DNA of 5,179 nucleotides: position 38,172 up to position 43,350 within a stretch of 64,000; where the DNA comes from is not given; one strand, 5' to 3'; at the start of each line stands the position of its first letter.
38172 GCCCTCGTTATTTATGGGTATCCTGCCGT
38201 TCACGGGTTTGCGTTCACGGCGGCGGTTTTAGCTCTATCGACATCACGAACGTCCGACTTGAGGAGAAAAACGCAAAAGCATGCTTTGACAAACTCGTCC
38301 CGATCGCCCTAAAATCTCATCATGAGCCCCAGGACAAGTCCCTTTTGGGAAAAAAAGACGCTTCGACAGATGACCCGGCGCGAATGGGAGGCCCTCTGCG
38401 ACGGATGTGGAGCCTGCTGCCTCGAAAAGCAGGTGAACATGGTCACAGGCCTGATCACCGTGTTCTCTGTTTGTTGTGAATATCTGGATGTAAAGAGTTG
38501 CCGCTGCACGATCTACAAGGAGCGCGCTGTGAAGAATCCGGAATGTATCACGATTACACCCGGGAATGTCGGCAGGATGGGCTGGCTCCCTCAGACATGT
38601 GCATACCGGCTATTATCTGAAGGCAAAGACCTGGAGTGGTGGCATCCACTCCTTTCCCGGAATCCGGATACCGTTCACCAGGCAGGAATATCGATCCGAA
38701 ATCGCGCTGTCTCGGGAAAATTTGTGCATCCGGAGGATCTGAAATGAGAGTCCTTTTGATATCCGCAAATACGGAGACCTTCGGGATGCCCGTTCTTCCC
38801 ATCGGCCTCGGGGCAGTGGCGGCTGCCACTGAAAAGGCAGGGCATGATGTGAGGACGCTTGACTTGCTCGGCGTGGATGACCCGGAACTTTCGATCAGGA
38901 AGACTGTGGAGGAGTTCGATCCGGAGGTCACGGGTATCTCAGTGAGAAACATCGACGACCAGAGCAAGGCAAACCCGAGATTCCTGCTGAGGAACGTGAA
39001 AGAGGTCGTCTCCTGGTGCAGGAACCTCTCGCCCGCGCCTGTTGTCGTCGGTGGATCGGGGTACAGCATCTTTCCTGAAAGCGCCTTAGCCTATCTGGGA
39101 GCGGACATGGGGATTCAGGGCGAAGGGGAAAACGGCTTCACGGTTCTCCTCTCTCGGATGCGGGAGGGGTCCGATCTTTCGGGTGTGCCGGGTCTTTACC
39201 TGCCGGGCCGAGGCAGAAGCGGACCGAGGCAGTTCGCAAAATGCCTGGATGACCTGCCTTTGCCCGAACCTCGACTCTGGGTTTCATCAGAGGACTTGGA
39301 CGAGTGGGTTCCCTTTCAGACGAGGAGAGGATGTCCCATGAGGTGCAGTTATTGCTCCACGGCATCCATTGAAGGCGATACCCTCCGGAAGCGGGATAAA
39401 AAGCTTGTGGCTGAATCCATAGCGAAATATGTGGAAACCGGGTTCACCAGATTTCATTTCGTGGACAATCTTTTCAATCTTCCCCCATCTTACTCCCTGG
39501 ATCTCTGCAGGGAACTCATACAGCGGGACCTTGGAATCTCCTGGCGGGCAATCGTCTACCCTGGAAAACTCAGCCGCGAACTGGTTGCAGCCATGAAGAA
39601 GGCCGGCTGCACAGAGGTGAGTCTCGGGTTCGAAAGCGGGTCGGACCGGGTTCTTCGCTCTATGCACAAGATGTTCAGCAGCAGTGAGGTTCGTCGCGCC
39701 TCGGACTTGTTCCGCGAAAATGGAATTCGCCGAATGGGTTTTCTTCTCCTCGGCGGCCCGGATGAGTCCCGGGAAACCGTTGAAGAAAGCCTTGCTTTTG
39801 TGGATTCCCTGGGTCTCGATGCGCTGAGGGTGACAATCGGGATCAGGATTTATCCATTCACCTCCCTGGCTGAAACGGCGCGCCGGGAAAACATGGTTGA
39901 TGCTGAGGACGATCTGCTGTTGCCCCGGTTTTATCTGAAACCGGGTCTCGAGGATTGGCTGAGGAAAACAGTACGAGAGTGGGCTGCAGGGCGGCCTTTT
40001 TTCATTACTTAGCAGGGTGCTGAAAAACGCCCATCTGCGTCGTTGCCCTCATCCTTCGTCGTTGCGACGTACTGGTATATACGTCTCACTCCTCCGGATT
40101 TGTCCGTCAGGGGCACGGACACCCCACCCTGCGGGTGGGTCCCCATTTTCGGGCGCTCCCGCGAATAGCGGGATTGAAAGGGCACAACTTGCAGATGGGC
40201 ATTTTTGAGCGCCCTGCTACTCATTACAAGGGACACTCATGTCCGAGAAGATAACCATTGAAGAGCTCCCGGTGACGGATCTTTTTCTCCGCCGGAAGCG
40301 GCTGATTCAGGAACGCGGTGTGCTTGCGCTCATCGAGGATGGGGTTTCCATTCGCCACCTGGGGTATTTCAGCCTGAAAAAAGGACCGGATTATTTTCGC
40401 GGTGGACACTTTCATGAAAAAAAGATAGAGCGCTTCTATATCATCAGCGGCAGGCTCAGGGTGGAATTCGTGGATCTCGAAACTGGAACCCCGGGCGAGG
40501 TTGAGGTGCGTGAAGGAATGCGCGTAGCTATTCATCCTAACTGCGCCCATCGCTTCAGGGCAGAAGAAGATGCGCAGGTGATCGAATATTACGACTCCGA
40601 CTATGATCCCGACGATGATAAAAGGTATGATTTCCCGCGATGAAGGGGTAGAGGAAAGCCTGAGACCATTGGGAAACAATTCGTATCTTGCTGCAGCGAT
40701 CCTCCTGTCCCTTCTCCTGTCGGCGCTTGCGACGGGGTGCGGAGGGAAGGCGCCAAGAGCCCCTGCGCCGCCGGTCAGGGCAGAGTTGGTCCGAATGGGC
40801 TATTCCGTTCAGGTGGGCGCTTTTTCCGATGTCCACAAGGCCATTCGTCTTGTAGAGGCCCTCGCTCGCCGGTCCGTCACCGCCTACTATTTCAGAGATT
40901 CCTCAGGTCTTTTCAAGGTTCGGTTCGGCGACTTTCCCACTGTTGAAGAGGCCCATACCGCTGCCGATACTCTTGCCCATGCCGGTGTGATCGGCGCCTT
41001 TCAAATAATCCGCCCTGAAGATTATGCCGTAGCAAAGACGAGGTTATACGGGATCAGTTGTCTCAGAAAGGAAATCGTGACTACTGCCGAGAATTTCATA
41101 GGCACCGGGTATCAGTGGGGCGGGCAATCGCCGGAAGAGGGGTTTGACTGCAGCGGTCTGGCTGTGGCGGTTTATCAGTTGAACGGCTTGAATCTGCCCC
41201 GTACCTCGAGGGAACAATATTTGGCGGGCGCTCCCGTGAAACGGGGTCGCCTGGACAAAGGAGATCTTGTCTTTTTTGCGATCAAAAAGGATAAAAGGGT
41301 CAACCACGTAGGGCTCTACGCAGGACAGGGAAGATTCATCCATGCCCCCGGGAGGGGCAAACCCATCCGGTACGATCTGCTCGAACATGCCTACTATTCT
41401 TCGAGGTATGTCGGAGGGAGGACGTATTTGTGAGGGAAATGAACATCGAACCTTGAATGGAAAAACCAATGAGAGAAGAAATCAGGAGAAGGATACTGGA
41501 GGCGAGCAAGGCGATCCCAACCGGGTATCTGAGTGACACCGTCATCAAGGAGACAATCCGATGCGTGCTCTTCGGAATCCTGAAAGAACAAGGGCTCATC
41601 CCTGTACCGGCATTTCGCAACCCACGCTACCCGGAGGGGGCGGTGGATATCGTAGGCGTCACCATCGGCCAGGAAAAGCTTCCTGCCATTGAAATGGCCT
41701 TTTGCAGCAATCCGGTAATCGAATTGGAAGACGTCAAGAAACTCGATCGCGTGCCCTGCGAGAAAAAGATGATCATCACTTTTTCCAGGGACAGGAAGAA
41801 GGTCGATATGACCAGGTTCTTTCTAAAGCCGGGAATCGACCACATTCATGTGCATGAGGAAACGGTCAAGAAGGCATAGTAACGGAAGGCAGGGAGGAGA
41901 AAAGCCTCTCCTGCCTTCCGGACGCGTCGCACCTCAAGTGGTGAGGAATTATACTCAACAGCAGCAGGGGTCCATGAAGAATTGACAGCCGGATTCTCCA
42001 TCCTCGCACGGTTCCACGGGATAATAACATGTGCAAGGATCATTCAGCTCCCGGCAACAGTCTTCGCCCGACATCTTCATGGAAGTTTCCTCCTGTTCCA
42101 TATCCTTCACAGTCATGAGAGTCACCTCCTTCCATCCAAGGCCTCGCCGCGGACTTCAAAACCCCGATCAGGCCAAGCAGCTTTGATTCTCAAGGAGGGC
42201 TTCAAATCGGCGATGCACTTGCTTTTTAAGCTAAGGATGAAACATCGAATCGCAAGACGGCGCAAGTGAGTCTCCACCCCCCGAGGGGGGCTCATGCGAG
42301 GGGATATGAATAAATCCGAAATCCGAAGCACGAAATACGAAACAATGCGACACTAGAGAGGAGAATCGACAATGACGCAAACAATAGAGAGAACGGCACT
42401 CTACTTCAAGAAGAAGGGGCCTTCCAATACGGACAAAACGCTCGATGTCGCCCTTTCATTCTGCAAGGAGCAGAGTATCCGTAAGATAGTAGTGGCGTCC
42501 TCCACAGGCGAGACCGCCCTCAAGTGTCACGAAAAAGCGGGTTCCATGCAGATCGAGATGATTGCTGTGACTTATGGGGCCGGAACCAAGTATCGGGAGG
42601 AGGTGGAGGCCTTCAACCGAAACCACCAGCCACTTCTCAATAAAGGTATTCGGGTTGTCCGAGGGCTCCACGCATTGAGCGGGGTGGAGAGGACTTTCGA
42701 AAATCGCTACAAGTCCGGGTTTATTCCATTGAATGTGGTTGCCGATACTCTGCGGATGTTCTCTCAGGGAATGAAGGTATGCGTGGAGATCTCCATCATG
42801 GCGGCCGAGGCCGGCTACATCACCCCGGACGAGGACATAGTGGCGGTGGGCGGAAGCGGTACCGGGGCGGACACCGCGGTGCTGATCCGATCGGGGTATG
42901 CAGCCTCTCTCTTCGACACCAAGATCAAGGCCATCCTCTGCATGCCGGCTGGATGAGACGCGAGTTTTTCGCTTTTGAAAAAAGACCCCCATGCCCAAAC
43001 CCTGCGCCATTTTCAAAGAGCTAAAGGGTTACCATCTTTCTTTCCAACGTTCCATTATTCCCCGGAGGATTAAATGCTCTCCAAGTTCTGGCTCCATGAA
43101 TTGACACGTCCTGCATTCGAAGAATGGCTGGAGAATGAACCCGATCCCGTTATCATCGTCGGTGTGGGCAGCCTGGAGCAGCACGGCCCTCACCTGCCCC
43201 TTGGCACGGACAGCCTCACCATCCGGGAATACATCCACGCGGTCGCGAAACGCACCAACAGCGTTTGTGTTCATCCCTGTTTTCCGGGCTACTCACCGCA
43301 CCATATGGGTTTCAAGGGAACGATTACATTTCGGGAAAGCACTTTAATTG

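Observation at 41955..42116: Unannotated 53-aa cysteine-rich ORF with a near-ideal ribosome-binding site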

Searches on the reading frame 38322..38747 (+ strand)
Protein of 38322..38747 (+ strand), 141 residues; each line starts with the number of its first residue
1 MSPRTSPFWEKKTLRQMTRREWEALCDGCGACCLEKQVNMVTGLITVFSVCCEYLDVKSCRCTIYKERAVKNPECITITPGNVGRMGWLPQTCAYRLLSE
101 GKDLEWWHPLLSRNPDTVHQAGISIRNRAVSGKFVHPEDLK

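Call 3: search_protein_families(library=ncbifam, proteins=[window:38322-38747:+], max_evalue=0.1)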
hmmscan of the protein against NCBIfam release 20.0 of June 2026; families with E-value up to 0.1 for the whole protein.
window:38322-38747:+ (141 aa): 11 families
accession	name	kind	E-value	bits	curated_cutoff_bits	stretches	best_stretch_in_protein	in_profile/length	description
NF003501.0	PRK05170.1-5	equivalog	1.8e-54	183.6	167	1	5-131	4-130/160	YcgN family cysteine cluster protein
NF003507.0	PRK05170.2-5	equivalog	1.5e-50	170.9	170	1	5-132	3-130/146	YcgN family cysteine cluster protein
NF003498.0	PRK05170.1-1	equivalog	1.3e-43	148.4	256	1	5-132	3-130/148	YcgN family cysteine cluster protein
NF003502.0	PRK05170.1-6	equivalog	2.8e-43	147.6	250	1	1-139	1-139/149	YcgN family cysteine cluster protein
NF003503.0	PRK05170.2-1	equivalog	2.9e-43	147.2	232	1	5-130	2-127/145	YcgN family cysteine cluster protein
NF003500.0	PRK05170.1-4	equivalog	1.8e-40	138.3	203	1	7-134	3-130/147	YcgN family cysteine cluster protein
NF003505.0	PRK05170.2-3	equivalog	1.1e-37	129.3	206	1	6-140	3-151/164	YcgN family cysteine cluster protein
NF003499.0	PRK05170.1-2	equivalog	1.2e-36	126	235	1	6-127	9-132/150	YcgN family cysteine cluster protein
NF003508.0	PRK05170.2-6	equivalog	2.1e-33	115.3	286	1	8-140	11-143/152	YcgN family cysteine cluster protein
NF003506.0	PRK05170.2-4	equivalog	3.6e-32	111.2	248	1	7-140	9-148/158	YcgN family cysteine cluster protein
NF003504.0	PRK05170.2-2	equivalog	1.1e-19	70.4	150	1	18-96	12-89/104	YcgN family cysteine cluster protein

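Call 4: search_protein_families(library=pfam, proteins=[window:38322-38747:+], max_evalue=0.1)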
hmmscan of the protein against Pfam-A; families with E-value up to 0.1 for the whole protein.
window:38322-38747:+ (141 aa): 1 family
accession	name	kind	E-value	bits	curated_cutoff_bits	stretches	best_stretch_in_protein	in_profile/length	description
PF03692.20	CxxCxxCC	-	1.3e-07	32.6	23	1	26-94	2-85/85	Putative zinc- or iron-chelating domain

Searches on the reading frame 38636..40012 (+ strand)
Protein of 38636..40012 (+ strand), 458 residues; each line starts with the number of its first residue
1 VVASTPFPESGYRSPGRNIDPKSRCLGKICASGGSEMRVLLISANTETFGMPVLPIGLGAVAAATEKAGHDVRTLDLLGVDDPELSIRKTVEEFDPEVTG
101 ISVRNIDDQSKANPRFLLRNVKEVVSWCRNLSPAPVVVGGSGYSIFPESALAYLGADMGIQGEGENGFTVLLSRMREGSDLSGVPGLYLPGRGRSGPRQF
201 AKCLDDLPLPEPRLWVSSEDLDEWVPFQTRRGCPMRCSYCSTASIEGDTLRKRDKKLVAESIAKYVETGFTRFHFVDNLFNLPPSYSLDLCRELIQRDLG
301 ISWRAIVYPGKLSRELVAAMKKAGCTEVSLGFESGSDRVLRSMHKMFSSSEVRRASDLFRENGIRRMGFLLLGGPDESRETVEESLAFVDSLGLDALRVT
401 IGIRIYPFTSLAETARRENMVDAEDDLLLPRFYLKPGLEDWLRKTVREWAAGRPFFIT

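Call 3: search_protein_families(library=ncbifam, proteins=[window:38636-40012:+], max_evalue=0.1)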
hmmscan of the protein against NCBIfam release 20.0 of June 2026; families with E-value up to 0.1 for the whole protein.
window:38636-40012:+ (458 aa): 36 families (the best 25 are shown)
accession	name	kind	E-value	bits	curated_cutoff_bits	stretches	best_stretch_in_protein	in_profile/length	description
TIGR04072.2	rSAM_ladder_B12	equivalog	1.2e-89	301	360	1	38-448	1-406/443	lipid biosynthesis B12-binding/radical SAM protein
TIGR04385.1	B12_rSAM_cofa1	equivalog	3.1e-49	168.4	450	1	52-433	17-412/438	B12 lower ligand biosynthesis radical SAM protein BzaD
TIGR04428.1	B12_rSAM_trp_MT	equivalog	6.8e-38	130.4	500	2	45-189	6-151/558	tryptophan 2-C-methyltransferase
TIGR04479.1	bcpD_PhpK_rSAM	subfamily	4.3e-36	124.4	600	1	120-395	126-412/504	PhpK family radical SAM P-methyltransferase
TIGR04014.1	B12_SAM_MJ_0865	equivalog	3e-26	92.2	360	1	117-418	53-361/434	methyl-coenzyme M reductase glutamine C-methyltransferase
TIGR04013.1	B12_SAM_MJ_1487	hypoth_equivalog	5.8e-25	87.9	251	2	120-276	58-203/382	TIGR04013 family B12-binding domain/radical SAM domain-containing protein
TIGR03471.1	HpnJ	equivalog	1.1e-24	87.2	577.6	1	224-426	197-398/472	hopanoid biosynthesis associated radical SAM protein HpnJ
NF033070.1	rSAM_AprD4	equivalog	1.4e-21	76.9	500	1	230-426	202-401/456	AprD4 family radical SAM diol-dehydratase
TIGR04367.1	HpnR_B12_rSAM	equivalog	6e-20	71.2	650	1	53-379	20-339/490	hopanoid C-3 methylase HpnR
TIGR04295.1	B12_rSAM_oligo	hypoth_equivalog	1.4e-18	66.8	400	2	228-342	204-311/422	TIGR04295 family B12-binding domain-containing radical SAM protein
NF050148.1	rSAM_ApyD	equivalog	2.4e-18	65.9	750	1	56-389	26-363/645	RiPP biosynthesis radical SAM protein ApyD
NF038361.1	rSAM_Sden_1168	equivalog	2e-16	59.6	575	1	226-419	284-477/560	Sden_1168 family B12-binding radical SAM P-methyltransferase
NF045585.1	rSAM_slr0320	equivalog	2.9e-16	59.1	775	1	219-422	230-444/511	photosystem II high light acclimation radical SAM protein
TIGR02026.1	BchE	equivalog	4.2e-15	55.6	481.35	1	228-421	198-393/497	magnesium-protoporphyrin IX monomethyl ester anaerobic oxidative cyclase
NF040546.1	rSAM_CUAEP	equivalog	6.6e-14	51.4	500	1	119-397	62-350/468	CUAEP/CCAEP-tail radical SAM (seleno)protein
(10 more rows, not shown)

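Call 4: search_protein_families(library=pfam, proteins=[window:38636-40012:+], max_evalue=0.1)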
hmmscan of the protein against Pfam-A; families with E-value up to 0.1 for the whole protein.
window:38636-40012:+ (458 aa): 2 families
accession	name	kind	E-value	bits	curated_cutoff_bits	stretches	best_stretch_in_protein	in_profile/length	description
PF04055.27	Radical_SAM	-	4.4e-21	76.2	29.5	1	231-388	5-165/166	Radical SAM superfamily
PF02310.24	B12-binding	-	1.6e-13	51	32.1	1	45-171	4-120/121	B12 binding domain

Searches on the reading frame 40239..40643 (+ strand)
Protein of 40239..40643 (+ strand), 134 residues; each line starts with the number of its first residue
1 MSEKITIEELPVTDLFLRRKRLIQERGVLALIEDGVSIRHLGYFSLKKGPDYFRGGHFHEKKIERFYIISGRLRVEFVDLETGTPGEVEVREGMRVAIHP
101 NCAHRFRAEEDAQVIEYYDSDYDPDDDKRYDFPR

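Call 3: search_protein_families(library=ncbifam, proteins=[window:40239-40643:+], max_evalue=0.1)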
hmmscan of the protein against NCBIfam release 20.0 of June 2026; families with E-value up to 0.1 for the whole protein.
window:40239-40643:+ (134 aa): 2 families
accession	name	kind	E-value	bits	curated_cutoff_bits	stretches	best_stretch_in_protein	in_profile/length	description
NF047837.1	UDPAcbARedWbcJ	equivalog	5.6e-05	22.2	500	1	25-88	257-318/372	UDP-2-acetamido-2,6-beta-L-arabino-hexul-4-ose reductase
TIGR04366.1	cupin_WbuC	subfamily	0.00025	20.9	42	1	57-129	50-126/132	WbuC family cupin fold metalloprotein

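Call 4: search_protein_families(library=pfam, proteins=[window:40239-40643:+], max_evalue=0.1)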
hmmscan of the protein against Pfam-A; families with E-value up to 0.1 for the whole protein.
window:40239-40643:+ (134 aa): 4 families
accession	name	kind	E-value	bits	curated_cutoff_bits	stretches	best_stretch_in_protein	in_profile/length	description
PF14667.12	Polysacc_synt_C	-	3.9e-08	33.8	28.7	1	47-114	24-93/111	Polysaccharide biosynthesis C-terminal domain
PF07883.17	Cupin_2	-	5e-08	33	27.2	1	56-114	13-64/70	Cupin domain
PF00190.28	Cupin_1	-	0.00042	20.3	22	1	56-117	48-110/151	Cupin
PF05523.17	FdtA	-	0.056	13.7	23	1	24-126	13-118/131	WxcM-like, C-terminal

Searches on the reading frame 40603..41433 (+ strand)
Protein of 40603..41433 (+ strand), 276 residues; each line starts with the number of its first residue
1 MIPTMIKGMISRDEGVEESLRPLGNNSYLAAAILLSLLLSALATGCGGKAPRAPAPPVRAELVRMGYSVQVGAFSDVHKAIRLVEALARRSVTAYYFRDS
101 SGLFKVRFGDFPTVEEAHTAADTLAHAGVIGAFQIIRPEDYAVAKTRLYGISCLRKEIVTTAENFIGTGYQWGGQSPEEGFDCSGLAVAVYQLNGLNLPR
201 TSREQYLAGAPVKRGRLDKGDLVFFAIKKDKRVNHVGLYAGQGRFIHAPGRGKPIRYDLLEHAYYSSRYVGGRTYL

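Call 3: search_protein_families(library=ncbifam, proteins=[window:40603-41433:+], max_evalue=0.1)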
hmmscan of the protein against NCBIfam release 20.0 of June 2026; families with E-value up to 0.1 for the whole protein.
window:40603-41433:+ (276 aa): 13 families
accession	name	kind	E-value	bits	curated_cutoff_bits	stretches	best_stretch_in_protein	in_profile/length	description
NF038345.1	wall_hydro_RipC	exception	1.5e-19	70.7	425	1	135-257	236-348/362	peptidoglycan hydrolase RipC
NF010495.0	PRK13914.1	equivalog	8.6e-18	64.6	647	1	157-266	368-472/481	invasion associated endopeptidase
NF008096.1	PRK10838.1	equivalog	1.6e-16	60.6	186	1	158-274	71-184/189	bifunctional murein DD-endopeptidase/murein LD-carboxypeptidase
NF046048.1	NlpC_P60_DIP1281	equivalog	1.4e-13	50.5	517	1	180-255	497-569/587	DIP1281 family NlpC/P60 protein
NF040678.1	EntFM_CwpFM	equivalog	7.6e-13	48.3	720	1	156-271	313-426/430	enterotoxin EntFM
NF033742.1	NlpC_p60_RipB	exception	2.1e-11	43.9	335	1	145-255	68-186/206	NlpC/P60 family peptidoglycan endopeptidase RipB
NF033741.1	NlpC_p60_RipA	exception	2.3e-10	40.1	625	1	179-256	364-438/457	NlpC/P60 family peptidoglycan endopeptidase RipA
NF033743.1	NlpC_inact_RipD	exception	6.7e-10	38.8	215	1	178-248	90-157/181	NlpC/P60 family peptidoglycan-binding protein RipD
TIGR02219.1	phage_NlpC_fam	hypoth_equivalog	1.5e-05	25.4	81.9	1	213-248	73-108/134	putative phage cell wall peptidase, NlpC/P60 family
NF047735.1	MPL36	exception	0.00017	21.4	430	1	64-129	233-298/305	RlpA family plasminogen-binding lipoprotein MPL36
NF007953.1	PRK10672.1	equivalog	0.00017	21.2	201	1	53-126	279-350/362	endolytic peptidoglycan transglycosylase RlpA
NF006361.0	PRK08581.1-3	equivalog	0.009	14.5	839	0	182-248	214-280/652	amidase domain-containing protein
NF003029.0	PRK03910.1-1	equivalog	0.015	14.7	610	1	104-169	50-114/328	D-cysteine desulfhydrase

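Call 4: search_protein_families(library=pfam, proteins=[window:40603-41433:+], max_evalue=0.1)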
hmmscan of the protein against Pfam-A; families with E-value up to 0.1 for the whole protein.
window:40603-41433:+ (276 aa): 2 families
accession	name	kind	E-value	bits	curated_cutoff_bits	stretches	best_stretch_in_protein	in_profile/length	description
PF00877.26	NLPC_P60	-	1.6e-27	95.9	23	1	167-273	1-104/105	NlpC/P60 family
PF05036.18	SPOR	-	2.4e-10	41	21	1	66-133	4-73/76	SPOR domain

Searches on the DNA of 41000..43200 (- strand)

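Call 5: search_rna_families(source=window, start=41000, end=43200, threshold=evalue, max_evalue=1)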
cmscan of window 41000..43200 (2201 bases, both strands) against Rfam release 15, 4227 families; matches with E-value up to 1: 3.
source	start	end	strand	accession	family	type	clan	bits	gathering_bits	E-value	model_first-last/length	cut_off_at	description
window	41768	41798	-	RF01370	CRISPR-DR57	Gene; CRISPR;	-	18.8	39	0.81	1-37/37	no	CRISPR RNA direct repeat element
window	41780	41919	+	RF00166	PrrB_RsmZ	Gene; sRNA;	CL00106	17.6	44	0.32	1-133/133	no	PrrB/RsmZ RNA family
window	42860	42984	-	RF02161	PART1_3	Gene; lncRNA;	-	16.9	40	0.98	1-131/131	no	Prostate androgen-regulated transcript 1 conserved region 3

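Call 76: search_rna_families(sources=[L013, L014, L015, L011, L012], threshold=evalue, max_evalue=1)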
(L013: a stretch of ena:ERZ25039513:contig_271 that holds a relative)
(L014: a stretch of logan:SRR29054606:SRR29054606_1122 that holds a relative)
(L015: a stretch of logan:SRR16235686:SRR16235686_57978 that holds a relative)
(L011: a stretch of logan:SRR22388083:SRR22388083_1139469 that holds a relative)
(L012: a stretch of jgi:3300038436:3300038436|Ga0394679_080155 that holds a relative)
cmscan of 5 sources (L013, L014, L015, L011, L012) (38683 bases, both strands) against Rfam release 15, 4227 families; matches with E-value up to 1: 0.
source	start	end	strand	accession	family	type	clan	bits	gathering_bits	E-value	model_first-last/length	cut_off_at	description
